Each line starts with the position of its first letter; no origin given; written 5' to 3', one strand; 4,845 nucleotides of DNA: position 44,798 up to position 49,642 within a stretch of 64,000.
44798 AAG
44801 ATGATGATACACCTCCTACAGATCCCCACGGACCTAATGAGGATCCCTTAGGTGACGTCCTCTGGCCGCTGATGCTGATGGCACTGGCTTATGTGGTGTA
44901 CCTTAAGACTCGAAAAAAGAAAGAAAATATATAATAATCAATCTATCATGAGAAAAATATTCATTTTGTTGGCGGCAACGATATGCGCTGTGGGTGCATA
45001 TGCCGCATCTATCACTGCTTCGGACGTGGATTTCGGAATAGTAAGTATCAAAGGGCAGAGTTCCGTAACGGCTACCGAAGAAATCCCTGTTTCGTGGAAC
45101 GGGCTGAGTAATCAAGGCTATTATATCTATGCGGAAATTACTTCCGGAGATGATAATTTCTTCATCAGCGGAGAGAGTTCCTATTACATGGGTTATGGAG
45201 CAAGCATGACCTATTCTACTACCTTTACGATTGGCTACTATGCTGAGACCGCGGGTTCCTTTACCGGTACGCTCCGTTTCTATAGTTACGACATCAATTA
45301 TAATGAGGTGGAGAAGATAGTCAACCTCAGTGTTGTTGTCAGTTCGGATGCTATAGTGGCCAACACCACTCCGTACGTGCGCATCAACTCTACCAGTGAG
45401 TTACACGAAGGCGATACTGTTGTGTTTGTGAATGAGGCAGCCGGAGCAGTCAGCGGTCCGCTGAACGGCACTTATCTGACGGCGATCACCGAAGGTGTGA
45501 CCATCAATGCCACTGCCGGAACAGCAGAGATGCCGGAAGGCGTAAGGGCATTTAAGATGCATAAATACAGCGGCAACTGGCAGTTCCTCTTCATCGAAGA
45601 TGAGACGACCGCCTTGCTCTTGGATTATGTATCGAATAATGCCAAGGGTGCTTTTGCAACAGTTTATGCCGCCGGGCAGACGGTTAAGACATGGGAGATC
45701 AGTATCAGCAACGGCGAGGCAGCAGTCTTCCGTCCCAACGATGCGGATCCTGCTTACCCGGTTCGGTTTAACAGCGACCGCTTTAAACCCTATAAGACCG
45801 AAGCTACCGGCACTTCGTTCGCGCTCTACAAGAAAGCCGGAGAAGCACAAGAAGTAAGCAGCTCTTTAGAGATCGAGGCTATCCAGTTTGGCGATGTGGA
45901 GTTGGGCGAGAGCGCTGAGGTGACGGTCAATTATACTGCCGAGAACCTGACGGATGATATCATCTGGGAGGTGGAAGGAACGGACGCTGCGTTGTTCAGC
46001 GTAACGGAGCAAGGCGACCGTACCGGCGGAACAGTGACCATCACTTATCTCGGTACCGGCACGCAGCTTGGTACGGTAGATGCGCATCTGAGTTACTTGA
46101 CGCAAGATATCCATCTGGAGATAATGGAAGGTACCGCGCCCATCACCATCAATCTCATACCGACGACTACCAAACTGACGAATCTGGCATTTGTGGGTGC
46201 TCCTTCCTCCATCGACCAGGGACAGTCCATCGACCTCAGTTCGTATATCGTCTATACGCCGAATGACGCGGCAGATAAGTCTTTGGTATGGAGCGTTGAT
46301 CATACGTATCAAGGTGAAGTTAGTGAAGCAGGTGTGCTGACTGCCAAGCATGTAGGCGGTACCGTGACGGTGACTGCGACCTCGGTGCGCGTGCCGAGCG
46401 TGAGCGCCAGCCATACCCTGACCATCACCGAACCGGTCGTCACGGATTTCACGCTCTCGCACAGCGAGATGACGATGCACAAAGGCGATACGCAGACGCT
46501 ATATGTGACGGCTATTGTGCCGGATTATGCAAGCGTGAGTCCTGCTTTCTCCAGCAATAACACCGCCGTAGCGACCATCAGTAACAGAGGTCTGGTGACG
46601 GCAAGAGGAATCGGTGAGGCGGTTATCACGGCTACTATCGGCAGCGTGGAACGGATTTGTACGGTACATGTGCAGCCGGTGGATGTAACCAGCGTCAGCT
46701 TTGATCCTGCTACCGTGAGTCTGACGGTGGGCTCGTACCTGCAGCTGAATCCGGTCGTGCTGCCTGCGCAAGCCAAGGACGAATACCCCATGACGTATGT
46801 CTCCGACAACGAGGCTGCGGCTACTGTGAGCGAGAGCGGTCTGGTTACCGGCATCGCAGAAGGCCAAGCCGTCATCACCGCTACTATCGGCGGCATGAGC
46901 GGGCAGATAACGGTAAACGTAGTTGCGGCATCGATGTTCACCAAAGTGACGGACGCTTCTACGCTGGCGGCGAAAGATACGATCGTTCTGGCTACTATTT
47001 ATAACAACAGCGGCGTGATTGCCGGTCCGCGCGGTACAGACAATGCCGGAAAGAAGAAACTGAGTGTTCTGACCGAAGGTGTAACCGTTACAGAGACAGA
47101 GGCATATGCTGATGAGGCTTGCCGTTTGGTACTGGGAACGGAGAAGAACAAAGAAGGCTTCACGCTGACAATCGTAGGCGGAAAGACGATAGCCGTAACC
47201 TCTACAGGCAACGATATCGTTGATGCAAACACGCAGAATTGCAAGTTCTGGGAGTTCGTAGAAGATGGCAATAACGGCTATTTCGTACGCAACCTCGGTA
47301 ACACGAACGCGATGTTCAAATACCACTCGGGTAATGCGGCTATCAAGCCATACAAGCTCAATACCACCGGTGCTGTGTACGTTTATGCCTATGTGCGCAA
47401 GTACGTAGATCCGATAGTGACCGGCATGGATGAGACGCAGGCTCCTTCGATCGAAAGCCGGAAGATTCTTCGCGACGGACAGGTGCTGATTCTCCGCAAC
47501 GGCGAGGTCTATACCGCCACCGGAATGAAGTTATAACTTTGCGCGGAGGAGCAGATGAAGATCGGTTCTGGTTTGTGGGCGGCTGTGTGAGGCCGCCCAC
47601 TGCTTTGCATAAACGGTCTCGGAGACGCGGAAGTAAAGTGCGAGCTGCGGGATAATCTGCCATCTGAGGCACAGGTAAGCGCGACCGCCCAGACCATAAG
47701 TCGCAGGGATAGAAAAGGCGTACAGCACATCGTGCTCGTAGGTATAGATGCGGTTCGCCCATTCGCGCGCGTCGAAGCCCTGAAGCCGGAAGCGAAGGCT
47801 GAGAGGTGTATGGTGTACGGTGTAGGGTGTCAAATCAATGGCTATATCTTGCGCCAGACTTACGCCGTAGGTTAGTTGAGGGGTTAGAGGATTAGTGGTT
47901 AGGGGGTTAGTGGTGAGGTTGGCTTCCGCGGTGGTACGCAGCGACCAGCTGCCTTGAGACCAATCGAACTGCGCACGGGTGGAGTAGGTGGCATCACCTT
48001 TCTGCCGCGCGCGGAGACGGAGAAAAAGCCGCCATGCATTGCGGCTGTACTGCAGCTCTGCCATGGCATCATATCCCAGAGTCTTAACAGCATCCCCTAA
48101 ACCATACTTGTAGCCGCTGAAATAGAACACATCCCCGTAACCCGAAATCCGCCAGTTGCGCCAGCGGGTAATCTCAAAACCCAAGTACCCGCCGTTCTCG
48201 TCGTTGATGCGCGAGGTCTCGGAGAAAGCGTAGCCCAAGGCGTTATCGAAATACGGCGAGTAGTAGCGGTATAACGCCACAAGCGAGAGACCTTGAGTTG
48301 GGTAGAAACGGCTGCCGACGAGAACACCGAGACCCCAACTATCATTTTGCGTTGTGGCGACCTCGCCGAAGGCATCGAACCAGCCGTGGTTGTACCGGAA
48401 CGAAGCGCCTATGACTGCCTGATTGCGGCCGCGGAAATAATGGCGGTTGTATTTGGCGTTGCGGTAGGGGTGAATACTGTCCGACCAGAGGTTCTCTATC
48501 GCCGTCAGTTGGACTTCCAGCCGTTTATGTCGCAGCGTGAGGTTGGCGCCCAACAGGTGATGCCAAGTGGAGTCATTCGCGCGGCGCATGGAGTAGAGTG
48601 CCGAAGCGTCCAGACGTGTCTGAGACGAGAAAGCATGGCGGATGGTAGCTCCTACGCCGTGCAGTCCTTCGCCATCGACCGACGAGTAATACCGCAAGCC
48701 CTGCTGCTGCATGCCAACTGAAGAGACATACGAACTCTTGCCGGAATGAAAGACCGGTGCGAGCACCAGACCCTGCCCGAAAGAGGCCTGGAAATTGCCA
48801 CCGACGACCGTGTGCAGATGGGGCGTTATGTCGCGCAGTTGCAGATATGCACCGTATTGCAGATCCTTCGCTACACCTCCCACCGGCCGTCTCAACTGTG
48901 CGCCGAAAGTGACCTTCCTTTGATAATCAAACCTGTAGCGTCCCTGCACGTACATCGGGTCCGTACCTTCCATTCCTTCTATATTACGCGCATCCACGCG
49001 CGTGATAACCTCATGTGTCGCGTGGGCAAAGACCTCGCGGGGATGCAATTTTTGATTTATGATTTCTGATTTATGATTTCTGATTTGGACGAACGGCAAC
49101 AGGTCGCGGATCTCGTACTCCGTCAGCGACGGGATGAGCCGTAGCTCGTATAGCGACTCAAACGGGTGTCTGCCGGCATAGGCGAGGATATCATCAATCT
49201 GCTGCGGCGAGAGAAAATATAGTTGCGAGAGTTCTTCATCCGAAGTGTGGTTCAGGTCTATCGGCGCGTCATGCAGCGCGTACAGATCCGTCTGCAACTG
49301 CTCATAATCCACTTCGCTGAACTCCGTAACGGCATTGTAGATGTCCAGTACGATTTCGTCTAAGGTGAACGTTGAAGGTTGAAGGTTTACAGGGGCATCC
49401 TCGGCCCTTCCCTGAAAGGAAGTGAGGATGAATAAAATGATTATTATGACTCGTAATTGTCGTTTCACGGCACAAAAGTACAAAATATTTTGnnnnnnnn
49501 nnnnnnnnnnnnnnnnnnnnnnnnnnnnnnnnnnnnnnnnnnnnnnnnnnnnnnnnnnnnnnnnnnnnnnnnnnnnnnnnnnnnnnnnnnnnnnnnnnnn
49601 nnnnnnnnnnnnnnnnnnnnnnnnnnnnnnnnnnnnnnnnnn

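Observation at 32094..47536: Four-gene surface-protein locus with shared N- and C-terminal signals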

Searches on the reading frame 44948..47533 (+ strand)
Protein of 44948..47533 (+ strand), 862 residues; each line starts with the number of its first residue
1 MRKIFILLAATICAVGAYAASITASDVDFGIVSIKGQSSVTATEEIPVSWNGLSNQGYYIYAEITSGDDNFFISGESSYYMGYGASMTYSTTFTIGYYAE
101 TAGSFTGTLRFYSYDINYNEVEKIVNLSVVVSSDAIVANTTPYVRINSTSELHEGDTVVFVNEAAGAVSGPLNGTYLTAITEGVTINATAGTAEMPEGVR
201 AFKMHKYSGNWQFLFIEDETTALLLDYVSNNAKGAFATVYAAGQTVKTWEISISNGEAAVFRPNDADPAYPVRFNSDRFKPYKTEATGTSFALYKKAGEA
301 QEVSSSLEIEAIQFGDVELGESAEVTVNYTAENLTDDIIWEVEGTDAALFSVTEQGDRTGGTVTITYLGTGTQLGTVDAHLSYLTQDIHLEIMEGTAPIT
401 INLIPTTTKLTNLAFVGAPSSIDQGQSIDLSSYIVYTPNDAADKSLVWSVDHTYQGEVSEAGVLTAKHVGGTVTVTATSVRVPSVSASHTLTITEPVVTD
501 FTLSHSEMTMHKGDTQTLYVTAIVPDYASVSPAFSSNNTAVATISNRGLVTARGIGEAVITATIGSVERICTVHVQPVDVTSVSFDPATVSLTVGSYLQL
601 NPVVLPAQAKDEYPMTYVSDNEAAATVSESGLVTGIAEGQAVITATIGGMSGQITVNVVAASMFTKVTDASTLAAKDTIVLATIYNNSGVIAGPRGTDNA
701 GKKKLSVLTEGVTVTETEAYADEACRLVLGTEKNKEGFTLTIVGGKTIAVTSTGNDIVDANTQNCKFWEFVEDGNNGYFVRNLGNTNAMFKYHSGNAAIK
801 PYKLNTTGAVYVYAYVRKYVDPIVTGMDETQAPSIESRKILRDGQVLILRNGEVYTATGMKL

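Call 4: search_protein_families(library=pfam, proteins=[window:44948-47533:+], max_evalue=0.01)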
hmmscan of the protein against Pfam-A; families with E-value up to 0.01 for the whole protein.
window:44948-47533:+ (862 aa): 3 families
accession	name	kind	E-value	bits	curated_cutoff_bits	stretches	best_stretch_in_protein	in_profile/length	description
PF02368.24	Big_2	-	2.9e-24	85.3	22.8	3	579-655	1-76/79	Bacterial Ig-like domain (group 2)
PF22359.2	Big-like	-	0.0002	22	27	1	616-660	4-48/48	Bacterial Ig-like domain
PF12985.13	DUF3869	-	0.0082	16.8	24.5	1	617-661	26-71/85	Domain of unknown function (DUF3869)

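Call 5: search_protein_families(library=ncbifam, proteins=[window:44948-47533:+], max_evalue=0.01)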
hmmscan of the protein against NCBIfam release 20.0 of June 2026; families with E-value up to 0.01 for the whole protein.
window:44948-47533:+ (862 aa): 0 families

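Call 65: search_solved_structures(query=window:44948-47533:+, max_evalue=1)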
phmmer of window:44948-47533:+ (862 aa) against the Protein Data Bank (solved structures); distinct sequences matched with E-value up to 1: 12.
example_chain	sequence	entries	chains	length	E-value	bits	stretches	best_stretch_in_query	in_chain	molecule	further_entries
9ifo_A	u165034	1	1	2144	1.2e-12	50.1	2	498-659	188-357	Teneurin-Like Protein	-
9pt5_A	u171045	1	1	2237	1.8e-12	49.6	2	498-659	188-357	Teneurin-like protein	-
7quz_AAA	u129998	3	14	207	1.8e-06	29.7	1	577-662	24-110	Beta-1,3-glucanase bglH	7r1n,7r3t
9cuy_c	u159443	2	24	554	2.2e-06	29.5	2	581-670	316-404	Short tail fiber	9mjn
7x30_P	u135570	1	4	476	0.00033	22.3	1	503-661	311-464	Hoc-like protein ORF90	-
8zdh_A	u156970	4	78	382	0.004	18.7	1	517-648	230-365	Major Capsid Protein (gp8)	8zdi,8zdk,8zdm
6n1a_A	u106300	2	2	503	0.0088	17.5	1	581-659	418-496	Carbohydrate-binding protein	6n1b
8zdj_S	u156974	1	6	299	0.012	17.1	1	615-660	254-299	Tail Tube Protein (gp13)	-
8zdl_S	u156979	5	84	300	0.012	17.1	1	615-660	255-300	Tail Tube Protein (gp13)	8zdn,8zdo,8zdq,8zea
2mqg_A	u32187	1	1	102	0.013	17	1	579-657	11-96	LigB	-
2mog_A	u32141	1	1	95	0.016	16.7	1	609-657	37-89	Bacterial Ig-like domain, group 2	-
6g6o_A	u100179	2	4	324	0.033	15.6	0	359-386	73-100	Ika8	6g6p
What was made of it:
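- On Big_2 domain proteins: PDB sequence matches to g4 cover only its Big_2 region (call 65).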

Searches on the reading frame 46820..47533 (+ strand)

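Call 22: search_protein_families(library=pfam, proteins=[window:46820-47533:+], max_evalue=10)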
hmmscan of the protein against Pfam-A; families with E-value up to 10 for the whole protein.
window:46820-47533:+ (238 aa): 4 families
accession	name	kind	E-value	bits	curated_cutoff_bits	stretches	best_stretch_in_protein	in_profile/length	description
PF22359.2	Big-like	-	0.0008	20.1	27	1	1-36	13-48/48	Bacterial Ig-like domain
PF12985.13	DUF3869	-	0.0025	18.4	24.5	1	9-37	43-71/85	Domain of unknown function (DUF3869)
PF02368.24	Big_2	-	0.0044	17.4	22.8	1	1-31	46-76/79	Bacterial Ig-like domain (group 2)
PF08979.16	DUF1894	-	0.19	12.5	25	1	82-141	10-69/88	Domain of unknown function (DUF1894)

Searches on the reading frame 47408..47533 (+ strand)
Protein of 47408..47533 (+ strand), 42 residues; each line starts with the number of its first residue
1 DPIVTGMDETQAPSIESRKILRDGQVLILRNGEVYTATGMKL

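Call 70: find_homologous_proteins(query=A5, max_evalue=10)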
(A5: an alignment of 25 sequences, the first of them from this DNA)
Query A5 (25 sequences) (42 aa, profile of the alignment): 79 proteins with E <= 10 among 333 candidates.
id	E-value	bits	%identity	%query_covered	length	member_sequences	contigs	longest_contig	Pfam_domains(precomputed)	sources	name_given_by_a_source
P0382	5.3e-14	69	50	100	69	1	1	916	-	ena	-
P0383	9.9e-13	65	-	-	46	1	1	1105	-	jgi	jgi:hypothetical protein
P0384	2.0e-12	64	37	100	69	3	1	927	-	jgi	jgi:hypothetical protein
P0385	1.1e-11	62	39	90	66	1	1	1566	-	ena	-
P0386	2.6e-11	61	-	-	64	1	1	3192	-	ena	-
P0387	4.7e-11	60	54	93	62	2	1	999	-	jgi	jgi:hypothetical protein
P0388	4.9e-11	60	49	83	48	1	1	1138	-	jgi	jgi:hypothetical protein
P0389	6.6e-11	60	55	90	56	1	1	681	-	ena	-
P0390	9.4e-11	59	33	90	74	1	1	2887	-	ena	-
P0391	2.0e-10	58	47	90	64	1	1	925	-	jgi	jgi:hypothetical protein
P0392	2.8e-10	58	59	64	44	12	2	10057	-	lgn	-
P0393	5.0e-10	57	39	90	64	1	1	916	-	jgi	jgi:hypothetical protein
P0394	5.0e-10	57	36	81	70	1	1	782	-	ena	-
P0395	5.3e-10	57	59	64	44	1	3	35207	-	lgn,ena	-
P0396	6.3e-10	56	43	88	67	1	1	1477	-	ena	-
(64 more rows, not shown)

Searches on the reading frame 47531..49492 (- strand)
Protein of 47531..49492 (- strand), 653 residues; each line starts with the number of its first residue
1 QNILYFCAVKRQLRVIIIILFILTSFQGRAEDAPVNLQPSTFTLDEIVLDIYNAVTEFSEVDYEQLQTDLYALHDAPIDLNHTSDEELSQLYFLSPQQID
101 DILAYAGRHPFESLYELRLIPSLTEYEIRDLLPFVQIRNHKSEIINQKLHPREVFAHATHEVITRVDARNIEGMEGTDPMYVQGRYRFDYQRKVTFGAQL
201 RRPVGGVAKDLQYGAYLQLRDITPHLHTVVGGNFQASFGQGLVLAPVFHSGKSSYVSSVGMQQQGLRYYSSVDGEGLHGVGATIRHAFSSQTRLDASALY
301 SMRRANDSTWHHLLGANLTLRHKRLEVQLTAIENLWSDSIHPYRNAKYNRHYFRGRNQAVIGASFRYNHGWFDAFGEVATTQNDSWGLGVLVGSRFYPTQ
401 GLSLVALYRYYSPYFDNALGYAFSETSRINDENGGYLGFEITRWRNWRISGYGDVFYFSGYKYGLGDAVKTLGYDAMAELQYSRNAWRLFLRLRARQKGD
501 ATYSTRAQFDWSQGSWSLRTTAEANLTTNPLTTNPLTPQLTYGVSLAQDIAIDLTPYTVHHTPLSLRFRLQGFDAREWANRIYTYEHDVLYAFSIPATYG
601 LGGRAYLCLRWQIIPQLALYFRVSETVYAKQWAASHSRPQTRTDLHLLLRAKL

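Call 9: search_protein_families(library=pfam, proteins=[window:47531-49492:-], max_evalue=0.001)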
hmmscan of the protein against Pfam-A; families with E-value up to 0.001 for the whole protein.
window:47531-49492:- (653 aa): 1 family
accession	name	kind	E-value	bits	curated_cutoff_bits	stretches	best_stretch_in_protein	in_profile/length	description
PF12836.13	HHH_3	-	0.00086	19.8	27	0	77-135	5-64/65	Helix-hairpin-helix motif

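Call 96: search_protein_families(library=padloc, proteins=[window:47531-49492:-], max_evalue=0.001)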
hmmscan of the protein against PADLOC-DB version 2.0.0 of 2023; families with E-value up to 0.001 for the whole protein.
window:47531-49492:- (653 aa): 0 families
